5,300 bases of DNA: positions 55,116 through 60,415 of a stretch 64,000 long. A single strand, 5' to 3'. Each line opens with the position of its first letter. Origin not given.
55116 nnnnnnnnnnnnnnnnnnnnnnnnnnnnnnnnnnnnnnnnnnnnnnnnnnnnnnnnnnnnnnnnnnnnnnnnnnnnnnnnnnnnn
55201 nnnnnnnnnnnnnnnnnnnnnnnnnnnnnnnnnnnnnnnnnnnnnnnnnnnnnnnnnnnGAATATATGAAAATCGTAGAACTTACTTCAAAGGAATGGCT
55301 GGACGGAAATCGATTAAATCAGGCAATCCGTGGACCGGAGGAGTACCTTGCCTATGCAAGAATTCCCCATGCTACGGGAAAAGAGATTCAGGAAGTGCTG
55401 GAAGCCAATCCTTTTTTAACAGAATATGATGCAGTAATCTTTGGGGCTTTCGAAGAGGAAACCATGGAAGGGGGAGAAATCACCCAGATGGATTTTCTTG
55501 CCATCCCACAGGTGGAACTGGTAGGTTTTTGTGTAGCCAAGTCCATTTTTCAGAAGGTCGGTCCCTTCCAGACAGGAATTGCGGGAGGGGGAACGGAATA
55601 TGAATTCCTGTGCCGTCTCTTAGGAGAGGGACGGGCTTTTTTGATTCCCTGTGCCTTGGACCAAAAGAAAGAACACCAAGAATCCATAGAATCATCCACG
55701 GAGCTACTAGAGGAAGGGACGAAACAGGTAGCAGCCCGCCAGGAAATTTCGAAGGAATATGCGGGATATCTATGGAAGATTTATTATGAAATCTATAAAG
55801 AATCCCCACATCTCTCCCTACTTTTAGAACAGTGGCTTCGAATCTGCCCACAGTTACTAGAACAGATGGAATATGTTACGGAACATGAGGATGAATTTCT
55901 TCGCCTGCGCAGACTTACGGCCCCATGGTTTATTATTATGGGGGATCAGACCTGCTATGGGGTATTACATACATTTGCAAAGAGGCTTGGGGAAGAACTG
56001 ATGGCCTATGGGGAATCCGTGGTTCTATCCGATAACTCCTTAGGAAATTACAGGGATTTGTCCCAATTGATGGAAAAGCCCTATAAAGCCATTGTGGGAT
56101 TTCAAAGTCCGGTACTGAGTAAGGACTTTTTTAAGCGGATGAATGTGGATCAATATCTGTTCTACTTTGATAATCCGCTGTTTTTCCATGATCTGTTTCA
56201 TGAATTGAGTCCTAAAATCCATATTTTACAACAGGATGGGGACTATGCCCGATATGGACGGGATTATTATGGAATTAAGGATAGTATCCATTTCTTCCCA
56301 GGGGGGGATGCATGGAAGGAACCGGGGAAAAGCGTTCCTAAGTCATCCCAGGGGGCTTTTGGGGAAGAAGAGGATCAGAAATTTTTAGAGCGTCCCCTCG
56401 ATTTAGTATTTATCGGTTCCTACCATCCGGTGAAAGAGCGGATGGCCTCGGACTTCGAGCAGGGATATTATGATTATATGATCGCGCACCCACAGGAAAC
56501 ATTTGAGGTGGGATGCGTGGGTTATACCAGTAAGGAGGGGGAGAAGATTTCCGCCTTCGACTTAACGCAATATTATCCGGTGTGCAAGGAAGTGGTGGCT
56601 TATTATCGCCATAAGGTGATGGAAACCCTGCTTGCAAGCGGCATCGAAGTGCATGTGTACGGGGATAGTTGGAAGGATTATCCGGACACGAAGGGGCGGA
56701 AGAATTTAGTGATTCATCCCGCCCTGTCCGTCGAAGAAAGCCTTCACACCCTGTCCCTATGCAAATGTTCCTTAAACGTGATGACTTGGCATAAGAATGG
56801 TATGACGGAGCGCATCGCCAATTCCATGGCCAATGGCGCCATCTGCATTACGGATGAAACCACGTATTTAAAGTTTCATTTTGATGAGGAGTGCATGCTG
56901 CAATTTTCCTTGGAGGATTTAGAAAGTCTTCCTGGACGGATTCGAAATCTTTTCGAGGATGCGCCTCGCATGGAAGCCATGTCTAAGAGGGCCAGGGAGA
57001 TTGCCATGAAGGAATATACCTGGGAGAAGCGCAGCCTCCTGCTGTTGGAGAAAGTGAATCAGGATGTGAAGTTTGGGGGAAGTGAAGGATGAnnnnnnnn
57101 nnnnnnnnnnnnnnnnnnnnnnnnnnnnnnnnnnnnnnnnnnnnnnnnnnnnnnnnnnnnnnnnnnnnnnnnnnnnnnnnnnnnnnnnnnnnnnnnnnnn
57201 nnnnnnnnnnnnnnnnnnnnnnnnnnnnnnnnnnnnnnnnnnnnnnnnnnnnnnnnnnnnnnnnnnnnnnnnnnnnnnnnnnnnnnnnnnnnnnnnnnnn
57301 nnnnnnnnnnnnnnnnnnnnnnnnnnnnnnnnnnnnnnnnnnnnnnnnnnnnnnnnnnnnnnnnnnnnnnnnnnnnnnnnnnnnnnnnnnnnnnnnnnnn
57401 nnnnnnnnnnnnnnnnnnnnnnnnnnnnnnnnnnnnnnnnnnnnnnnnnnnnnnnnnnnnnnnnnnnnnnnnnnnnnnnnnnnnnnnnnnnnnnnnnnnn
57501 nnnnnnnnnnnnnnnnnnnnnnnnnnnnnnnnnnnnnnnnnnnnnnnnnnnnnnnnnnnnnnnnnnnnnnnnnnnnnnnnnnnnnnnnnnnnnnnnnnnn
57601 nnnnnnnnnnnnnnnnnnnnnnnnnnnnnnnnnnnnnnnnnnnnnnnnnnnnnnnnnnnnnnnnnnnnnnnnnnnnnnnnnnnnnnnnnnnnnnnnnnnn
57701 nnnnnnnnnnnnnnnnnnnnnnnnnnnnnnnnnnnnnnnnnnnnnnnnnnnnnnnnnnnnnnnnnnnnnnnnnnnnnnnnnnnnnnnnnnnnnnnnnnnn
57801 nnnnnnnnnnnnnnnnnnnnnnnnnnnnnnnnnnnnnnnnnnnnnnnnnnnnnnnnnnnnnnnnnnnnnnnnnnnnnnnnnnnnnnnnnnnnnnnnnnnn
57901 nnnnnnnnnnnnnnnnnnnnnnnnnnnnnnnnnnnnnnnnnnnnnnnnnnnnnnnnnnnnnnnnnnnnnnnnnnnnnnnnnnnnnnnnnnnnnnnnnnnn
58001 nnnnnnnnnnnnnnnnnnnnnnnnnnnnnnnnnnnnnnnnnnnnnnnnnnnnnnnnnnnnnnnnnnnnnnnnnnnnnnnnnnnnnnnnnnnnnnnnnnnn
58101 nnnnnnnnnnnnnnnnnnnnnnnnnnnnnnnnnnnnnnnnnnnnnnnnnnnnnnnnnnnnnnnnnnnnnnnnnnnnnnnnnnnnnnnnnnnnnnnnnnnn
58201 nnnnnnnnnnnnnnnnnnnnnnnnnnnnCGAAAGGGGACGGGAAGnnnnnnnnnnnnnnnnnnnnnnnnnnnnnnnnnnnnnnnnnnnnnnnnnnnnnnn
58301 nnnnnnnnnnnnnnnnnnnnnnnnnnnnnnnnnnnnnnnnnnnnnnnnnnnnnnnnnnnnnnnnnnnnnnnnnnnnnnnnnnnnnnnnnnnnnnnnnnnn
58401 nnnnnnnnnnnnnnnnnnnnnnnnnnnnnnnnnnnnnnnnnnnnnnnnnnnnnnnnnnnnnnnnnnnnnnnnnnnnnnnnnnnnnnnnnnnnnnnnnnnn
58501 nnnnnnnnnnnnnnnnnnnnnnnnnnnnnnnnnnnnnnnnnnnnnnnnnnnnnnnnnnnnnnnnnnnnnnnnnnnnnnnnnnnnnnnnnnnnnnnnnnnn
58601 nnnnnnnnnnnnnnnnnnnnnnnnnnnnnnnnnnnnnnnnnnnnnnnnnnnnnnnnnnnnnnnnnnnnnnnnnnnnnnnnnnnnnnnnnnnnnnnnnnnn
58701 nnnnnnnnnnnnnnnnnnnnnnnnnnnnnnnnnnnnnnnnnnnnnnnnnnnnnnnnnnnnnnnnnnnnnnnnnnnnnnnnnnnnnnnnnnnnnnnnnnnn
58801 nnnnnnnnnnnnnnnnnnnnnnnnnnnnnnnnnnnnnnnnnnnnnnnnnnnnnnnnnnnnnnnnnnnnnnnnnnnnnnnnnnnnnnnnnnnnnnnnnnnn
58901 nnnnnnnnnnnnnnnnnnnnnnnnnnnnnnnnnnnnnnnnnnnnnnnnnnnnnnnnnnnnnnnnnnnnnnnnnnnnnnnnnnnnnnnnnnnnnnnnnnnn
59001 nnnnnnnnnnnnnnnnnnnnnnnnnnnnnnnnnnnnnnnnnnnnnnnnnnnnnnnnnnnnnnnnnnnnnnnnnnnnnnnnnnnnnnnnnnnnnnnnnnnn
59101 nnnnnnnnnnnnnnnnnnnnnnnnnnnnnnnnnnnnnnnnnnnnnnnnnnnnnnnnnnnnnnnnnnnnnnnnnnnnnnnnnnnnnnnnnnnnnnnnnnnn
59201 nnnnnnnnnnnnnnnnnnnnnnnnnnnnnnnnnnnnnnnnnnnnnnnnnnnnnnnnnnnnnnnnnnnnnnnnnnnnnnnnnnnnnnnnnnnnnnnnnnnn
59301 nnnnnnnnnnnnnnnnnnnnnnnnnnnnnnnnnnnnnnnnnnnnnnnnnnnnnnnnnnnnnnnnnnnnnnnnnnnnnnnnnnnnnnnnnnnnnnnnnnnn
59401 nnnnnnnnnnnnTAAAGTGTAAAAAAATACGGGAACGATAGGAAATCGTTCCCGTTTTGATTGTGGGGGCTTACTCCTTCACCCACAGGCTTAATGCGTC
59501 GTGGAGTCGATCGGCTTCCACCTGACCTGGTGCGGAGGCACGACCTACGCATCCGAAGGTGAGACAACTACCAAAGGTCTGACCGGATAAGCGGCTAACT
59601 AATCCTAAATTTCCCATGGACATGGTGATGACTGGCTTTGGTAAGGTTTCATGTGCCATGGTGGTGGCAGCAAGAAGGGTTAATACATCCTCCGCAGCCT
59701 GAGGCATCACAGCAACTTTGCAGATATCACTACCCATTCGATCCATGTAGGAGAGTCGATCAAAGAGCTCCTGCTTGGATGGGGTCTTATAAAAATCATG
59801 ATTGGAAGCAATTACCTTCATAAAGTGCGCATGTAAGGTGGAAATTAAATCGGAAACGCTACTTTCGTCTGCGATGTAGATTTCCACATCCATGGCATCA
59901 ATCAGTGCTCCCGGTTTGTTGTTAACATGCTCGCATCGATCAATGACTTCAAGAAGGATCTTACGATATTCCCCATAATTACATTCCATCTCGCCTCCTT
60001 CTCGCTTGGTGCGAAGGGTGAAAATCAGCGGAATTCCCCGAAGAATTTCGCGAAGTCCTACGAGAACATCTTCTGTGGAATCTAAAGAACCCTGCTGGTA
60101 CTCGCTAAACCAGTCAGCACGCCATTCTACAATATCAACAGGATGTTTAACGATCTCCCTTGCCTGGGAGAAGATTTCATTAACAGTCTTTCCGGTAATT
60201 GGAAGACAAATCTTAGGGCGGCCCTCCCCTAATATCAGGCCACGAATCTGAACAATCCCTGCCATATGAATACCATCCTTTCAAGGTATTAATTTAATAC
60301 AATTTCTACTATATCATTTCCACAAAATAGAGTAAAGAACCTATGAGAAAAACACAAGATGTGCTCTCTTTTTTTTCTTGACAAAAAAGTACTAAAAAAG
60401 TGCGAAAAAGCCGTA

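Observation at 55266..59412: Three-gene CgeB-like glycosyltransferase island replaces rplM-rpsI downstream of truA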

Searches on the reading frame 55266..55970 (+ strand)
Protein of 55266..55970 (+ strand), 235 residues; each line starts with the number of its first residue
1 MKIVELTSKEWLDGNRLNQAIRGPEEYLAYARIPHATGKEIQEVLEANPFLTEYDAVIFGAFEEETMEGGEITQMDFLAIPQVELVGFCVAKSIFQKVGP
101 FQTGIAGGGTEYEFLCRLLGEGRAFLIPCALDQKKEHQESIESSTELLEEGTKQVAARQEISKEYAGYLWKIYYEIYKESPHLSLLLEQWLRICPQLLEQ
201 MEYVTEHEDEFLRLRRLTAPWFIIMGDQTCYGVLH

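Call 47: search_protein_families(library=pfam, proteins=[window:55266-55970:+], max_evalue=10)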
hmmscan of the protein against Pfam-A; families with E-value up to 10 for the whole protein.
window:55266-55970:+ (235 aa): 3 families
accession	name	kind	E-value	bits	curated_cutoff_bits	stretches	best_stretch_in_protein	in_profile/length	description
PF17083.10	Swm2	-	0.027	14.9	25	1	156-227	5-71/130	Nucleolar protein Swm2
PF17511.7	Mobilization_B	-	0.034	15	27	1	141-201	64-126/136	Mobilization protein B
PF00309.25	Sigma54_AID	-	0.67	10.3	23.8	1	39-52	32-45/46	Sigma-54 factor, Activator interacting domain (AID)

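Call 84: predict_structure(alignment_id=A2)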
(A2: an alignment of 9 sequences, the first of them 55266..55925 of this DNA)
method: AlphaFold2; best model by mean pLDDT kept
length: 220 residues; sequences in the alignment: 9
mean_pLDDT: 75.4   pTM: 0.75
mean pLDDT of the five models: 75.4, 48.3, 47.3, 46.1, 45.0
residues with pLDDT >= 90: 65; 70-90: 79; 50-70: 50; < 50: 26
segments of 3 or more residues with pLDDT < 50: 134-159
pLDDT, mean of each block of 10 residues (from residue 1): 91 88 91 91 94 94 71 83 85 92 71 88 91 41 38 39 65 78 74 63 65 66
secondary structure, 60 per line:
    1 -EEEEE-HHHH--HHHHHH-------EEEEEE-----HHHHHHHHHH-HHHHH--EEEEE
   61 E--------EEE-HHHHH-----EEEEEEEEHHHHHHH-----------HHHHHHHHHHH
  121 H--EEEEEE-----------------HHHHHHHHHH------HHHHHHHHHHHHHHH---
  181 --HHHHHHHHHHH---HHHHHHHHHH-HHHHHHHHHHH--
elements in order: E2-6 H8-11 H14-19 E27-32 H38-47 H49-53 E56-61 E70-72 H74-78 E84-91 H92-98 H110-121 E124-129 H147-156 H163-177 H183-193 H197-206 H208-218

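Call 88: fold_search(model_id=the predicted structure, library=pdb)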
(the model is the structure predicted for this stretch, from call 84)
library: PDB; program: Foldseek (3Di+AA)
matches with E <= 10: 627; with E <= 0.001: 1
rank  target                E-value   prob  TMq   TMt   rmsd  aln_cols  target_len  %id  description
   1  5hea_A                2.5e-04  1.00  0.41  0.34  14.1       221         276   13  CgT structure in hexamer (released 2016-08-31)
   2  9omm_B                1.6e-03  0.98  0.38  0.32  11.4       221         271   11  WrtF fucosyltransferase - tetrasaccharide product (released 2025-10-29)
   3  9oml_B                2.3e-03  0.97  0.37  0.31  11.6       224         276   11  WrtF fucosyltransferase - acetylated trisaccharide acceptor (released 2025-10-29)
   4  5tzi                  2.5e-03  1.00  0.38  0.26   4.9       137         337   12  Crystal structure of S. aureus TarS 1-349 (released 2017-01-04)
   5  9omn_B                2.5e-03  0.99  0.42  0.35  10.6       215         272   10  WrtF fucosyltransferase - GDP-2-deoxy-2-fluoro-beta-L-fucose (released 2025-10-29)
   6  9omm_A                2.5e-03  0.99  0.39  0.34   9.8       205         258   13  WrtF fucosyltransferase - tetrasaccharide product (released 2025-10-29)
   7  9omh_A                2.5e-03  0.98  0.40  0.33  11.4       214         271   11  WrtF fucosyltransferase - Apo (released 2025-10-29)
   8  9omk_B                4.0e-03  0.98  0.38  0.34   9.8       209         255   12  WrtF fucosyltransferase - trisaccharide acceptor (released 2025-10-29)
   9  9omh_C                5.5e-03  0.97  0.40  0.34  10.8       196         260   11  WrtF fucosyltransferase - Apo (released 2025-10-29)
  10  9omh_D                7.9e-03  0.96  0.40  0.34  10.9       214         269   13  WrtF fucosyltransferase - Apo (released 2025-10-29)
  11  9omn_A                7.9e-03  0.95  0.38  0.34   9.2       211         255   11  WrtF fucosyltransferase - GDP-2-deoxy-2-fluoro-beta-L-fucose (released 2025-10-29)
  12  2z87_B                9.0e-03  0.99  0.40  0.16   8.3       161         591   15  Crystal structure of chondroitin polymerase from Escherichia coli strain K4 (K4CP) complexed with UDP-GalNAc and UDP (released 2008-09-16)
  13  5tze_C                9.5e-03  0.96  0.41  0.27  13.2       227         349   13  Crystal structure of S. aureus TarS in complex with UDP-GlcNAc (released 2017-01-04)
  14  5tz8_A                1.0e-02  0.96  0.40  0.18  13.4       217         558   12  Crystal structure of S. aureus TarS (released 2017-01-04)
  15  2z86_B                1.1e-02  0.99  0.35  0.14   8.0       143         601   11  Crystal structure of chondroitin polymerase from Escherichia coli strain K4 (K4CP) complexed with UDP-GlcUA and UDP (released 2008-09-16)
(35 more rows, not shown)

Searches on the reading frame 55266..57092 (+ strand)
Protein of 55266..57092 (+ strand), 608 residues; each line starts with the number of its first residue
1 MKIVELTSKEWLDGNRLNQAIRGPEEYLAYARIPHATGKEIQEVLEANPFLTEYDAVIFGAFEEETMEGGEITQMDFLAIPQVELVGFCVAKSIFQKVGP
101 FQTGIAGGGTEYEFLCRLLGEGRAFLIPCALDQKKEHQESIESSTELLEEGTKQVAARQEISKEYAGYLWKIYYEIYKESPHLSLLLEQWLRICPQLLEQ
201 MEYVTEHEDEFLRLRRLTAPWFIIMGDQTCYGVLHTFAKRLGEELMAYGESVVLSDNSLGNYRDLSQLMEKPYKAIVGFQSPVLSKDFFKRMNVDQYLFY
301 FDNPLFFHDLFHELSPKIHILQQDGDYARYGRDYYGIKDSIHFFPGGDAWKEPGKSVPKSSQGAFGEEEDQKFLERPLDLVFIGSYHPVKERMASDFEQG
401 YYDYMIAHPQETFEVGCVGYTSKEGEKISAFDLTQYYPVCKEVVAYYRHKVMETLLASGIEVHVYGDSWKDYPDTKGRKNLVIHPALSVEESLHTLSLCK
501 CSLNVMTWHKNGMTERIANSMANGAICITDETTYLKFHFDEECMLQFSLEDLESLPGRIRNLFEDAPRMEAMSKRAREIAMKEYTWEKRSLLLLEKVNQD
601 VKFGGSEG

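Call 3: search_protein_families(library=pfam, proteins=[window:55266-57092:+])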
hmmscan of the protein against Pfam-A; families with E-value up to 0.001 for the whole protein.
window:55266-57092:+ (608 aa): 1 family
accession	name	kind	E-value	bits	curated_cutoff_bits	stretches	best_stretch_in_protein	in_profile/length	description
PF13524.12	Glyco_trans_1_2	-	5.2e-12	46.4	25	1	452-591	6-140/144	Glycosyl transferase-like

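Call 4: search_protein_families(library=ncbifam, proteins=[window:55266-57092:+])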
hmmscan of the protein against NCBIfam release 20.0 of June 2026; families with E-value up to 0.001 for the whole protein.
window:55266-57092:+ (608 aa): 0 families

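Call 26: find_encoding_contigs(protein=window:55266-57092:+, flank=6000, max_places=8)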
Protein window:55266-57092:+ (608 aa): no gene with exactly this product is on record in the collection.

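Call 28: find_homologous_proteins(query=window:55266-57092:+)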
Query window:55266-57092:+ (608 aa): 30 proteins with E <= 0.001 among 8000 candidates.
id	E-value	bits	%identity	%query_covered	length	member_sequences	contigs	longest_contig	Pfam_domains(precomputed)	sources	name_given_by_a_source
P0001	0.0e+0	1414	100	100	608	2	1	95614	PF13524.13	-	-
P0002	6.7e-136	472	41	99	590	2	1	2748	PF13524.13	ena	-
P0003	9.5e-100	353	35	98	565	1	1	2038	PF13524.13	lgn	-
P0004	1.0e-91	326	35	94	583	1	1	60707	PF13524.13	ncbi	ncbi:MAG: glycosyltransferase [Lachnospiraceae bacterium]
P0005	5.1e-88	314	35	93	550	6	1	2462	PF13524.13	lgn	-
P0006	3.7e-84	301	36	83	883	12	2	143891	PF13524.13,PF14393.12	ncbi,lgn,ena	-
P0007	1.2e-80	290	34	85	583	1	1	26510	PF13524.13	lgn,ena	-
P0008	6.1e-80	287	33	86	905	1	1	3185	PF13524.13,PF14393.12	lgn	-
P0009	1.3e-79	286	33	98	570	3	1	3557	PF13524.13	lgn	-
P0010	2.2e-79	286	31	97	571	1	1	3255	PF13524.13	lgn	-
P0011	7.5e-79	284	33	93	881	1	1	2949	PF13524.13,PF14393.12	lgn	-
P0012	3.9e-78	281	32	94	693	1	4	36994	PF13524.13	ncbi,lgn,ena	-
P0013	9.5e-76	274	32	93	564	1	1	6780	PF13524.13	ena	-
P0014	7.3e-75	271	32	98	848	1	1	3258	PF13524.13,PF14393.12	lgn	-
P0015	1.3e-74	270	31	95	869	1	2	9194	PF13524.13,PF14393.12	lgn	-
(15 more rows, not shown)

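Call 37: search_solved_structures(query=window:55266-57092:+, max_evalue=1)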
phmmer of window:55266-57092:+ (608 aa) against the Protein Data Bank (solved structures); distinct sequences matched with E-value up to 1: 4.
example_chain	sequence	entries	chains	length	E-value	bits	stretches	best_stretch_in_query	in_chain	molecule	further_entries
6tb0_A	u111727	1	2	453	0.14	13.7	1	80-149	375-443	Aspartate aminotransferase family protein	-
6g4b_A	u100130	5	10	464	0.14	13.7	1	80-150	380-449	Aspartate aminotransferase family protein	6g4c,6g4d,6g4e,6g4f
7b4i_AAA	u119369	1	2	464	0.15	13.6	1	80-150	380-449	Aspartate aminotransferase family protein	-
6tb1_A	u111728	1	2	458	0.15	13.6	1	80-149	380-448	Aspartate aminotransferase family protein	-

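Call 52: predict_structure(alignment_id=A1)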
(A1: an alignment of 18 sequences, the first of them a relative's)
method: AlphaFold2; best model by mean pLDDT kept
length: 608 residues; sequences in the alignment: 18
mean_pLDDT: 86.7   pTM: 0.87
mean pLDDT of the five models: 86.7, 85.6, 84.8, 83.2, 82.5
residues with pLDDT >= 90: 405; 70-90: 135; 50-70: 25; < 50: 43
segments of 3 or more residues with pLDDT < 50: 134-158, 355-365, 602-608
pLDDT, mean of each block of 10 residues (from residue 1): 93 92 92 92 91 94 75 93 92 93 86 95 93 48 41 43 90 92 91 91 92 92 88 92 95 93 82 92 90 91 87 89 94 90 93 54 48 79 93 92 95 90 74 82 95 97 96 93 93 94 93 94 95 94 94 97 94 94 94 87 33
secondary structure, 60 per line:
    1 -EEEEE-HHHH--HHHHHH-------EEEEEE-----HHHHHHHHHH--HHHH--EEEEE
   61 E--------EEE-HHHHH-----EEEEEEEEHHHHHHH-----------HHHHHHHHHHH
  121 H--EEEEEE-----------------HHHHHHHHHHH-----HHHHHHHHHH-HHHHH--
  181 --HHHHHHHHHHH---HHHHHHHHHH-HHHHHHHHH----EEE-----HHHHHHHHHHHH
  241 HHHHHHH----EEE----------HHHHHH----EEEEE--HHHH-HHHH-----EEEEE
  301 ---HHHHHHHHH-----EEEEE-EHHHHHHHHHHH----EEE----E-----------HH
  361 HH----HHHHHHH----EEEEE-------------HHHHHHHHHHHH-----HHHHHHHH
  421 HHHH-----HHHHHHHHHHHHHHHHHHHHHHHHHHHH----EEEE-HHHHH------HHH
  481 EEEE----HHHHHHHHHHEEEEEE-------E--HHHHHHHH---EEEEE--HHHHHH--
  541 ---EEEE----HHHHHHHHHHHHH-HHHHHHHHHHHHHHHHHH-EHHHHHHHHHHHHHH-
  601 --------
elements in order: E2-6 H8-11 H14-19 E27-32 H38-47 H50-53 E56-61 E70-72 H74-78 E84-91 H92-98 H110-121 E124-129 H147-157 H163-172 H174-178 H183-193 H197-206 H208-216 E221-223 H229-247 E252-254 H265-270 E275-279 H282-285 H287-290 E296-300 H304-312 E318-322 H325-335 E340-342 H359-362 H367-373 E378-382 H396-407 H413-424 H430-457 E462-465 H467-471 E481-484 H489-498 E499-504 H515-522 E526-530 H533-538 E544-547 H552-564 H566-583 H586-599

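Call 55: fold_search(model_id=the predicted structure, library=pdb)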
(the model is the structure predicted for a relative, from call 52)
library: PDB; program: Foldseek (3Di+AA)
matches with E <= 10: 1295; with E <= 0.001: 319
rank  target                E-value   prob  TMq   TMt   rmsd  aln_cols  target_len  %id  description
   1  3mbo_D                1.2e-08  1.00  0.39  0.61   7.8       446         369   11  Crystal Structure of the Glycosyltransferase BaBshA bound with UDP and L-malate (released 2010-09-29)
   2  6kih_B                1.4e-08  1.00  0.38  0.55   8.5       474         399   12  Sucrose-phosphate synthase (tll1590) from Thermosynechococcus elongatus (released 2020-05-27)
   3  5d00_B                2.1e-08  1.00  0.37  0.58   8.1       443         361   11  Crystal structure of BshA from B. subtilis complexed with N-acetylglucosaminyl-malate and UMP (released 2016-09-07)
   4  3mbo_G                2.4e-08  1.00  0.38  0.60   8.3       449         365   10  Crystal Structure of the Glycosyltransferase BaBshA bound with UDP and L-malate (released 2010-09-29)
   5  6kih_A                3.2e-08  1.00  0.38  0.54   8.0       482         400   11  Sucrose-phosphate synthase (tll1590) from Thermosynechococcus elongatus (released 2020-05-27)
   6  3oka_A                5.2e-08  1.00  0.37  0.56   8.3       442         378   10  Crystal structure of Corynebacterium glutamicum PimB' in complex with GDP-Man (triclinic crystal form) (released 2010-09-15)
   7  1qkj                  5.2e-08  1.00  0.34  0.54   8.5       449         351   13  T4 Phage B-Glucosyltransferase, Substrate Binding and Proposed Catalytic Mechanism (released 1999-07-28)
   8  3mbo_A                6.1e-08  1.00  0.40  0.62   7.4       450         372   10  Crystal Structure of the Glycosyltransferase BaBshA bound with UDP and L-malate (released 2010-09-29)
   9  6zn1                  6.4e-08  1.00  0.36  0.52  12.1       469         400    9  Trehalose transferase bound to alpha-D-glucopyranosyl-beta-galactopyranose from Thermoproteus uzoniensis (released 2021-01-20)
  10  8uag                  7.5e-08  1.00  0.39  0.50  10.3       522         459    8  Sucrose-phosphate synthase-like protein from Leishmania major (released 2024-12-18)
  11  8vrf_B                8.3e-08  1.00  0.39  0.50  10.1       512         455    9  Sucrose-phosphate synthase-like protein from Leishmania major (released 2025-08-13)
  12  2gej                  8.8e-08  1.00  0.36  0.56   6.8       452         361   10  Crystal Structure of phosphatidylinositol mannosyltransferase (PimA) from Mycobacterium smegmatis in complex with GDP-Ma (released 2007-04-03)
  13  7qsg_A                1.0e-07  1.00  0.39  0.59   7.6       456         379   10  Methylmannose polysaccharide mannosyltransferase from M. hassiacum (released 2023-01-25)
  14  2x6r_B                1.0e-07  1.00  0.33  0.47  13.2       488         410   12  Crystal structure of trehalose synthase TreT from P.horikoshi produced by soaking in trehalose (released 2010-10-13)
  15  3mbo_F                1.1e-07  1.00  0.37  0.57   8.7       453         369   12  Crystal Structure of the Glycosyltransferase BaBshA bound with UDP and L-malate (released 2010-09-29)
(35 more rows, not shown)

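Call 73: search_protein_families(library=phrogs, proteins=[window:55266-57092:+])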
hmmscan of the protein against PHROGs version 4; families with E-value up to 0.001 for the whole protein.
window:55266-57092:+ (608 aa): 0 families

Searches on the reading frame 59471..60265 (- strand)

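Call 3: search_protein_families(library=pfam, proteins=[window:59471-60265:-])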
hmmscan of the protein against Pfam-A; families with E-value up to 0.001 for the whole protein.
window:59471-60265:- (264 aa): 1 family
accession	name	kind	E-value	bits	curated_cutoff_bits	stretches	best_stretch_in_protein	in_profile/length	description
PF01487.21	DHquinase_I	-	2.3e-68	231.2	22.2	1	20-258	1-230/230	Type I 3-dehydroquinase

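Call 4: search_protein_families(library=ncbifam, proteins=[window:59471-60265:-])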
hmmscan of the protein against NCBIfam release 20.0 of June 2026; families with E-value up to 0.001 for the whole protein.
window:59471-60265:- (264 aa): 4 families
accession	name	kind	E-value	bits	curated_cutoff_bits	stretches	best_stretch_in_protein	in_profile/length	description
TIGR01093.1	aroD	equivalog_domain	1.7e-61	208.2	139.3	1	18-256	1-227/229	type I 3-dehydroquinate dehydratase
NF002683.0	PRK02412.2-2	equivalog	8e-17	61.4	329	1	38-260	18-210/215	3-dehydroquinate dehydratase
NF002321.0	PRK01261.1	equivalog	9.4e-08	32.2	287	1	159-262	126-227/229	3-dehydroquinate dehydratase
NF006802.0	PRK09310.1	equivalog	0.00014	20.8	598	1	143-252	99-201/477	bifunctional 3-dehydroquinate dehydratase/shikimate dehydrogenase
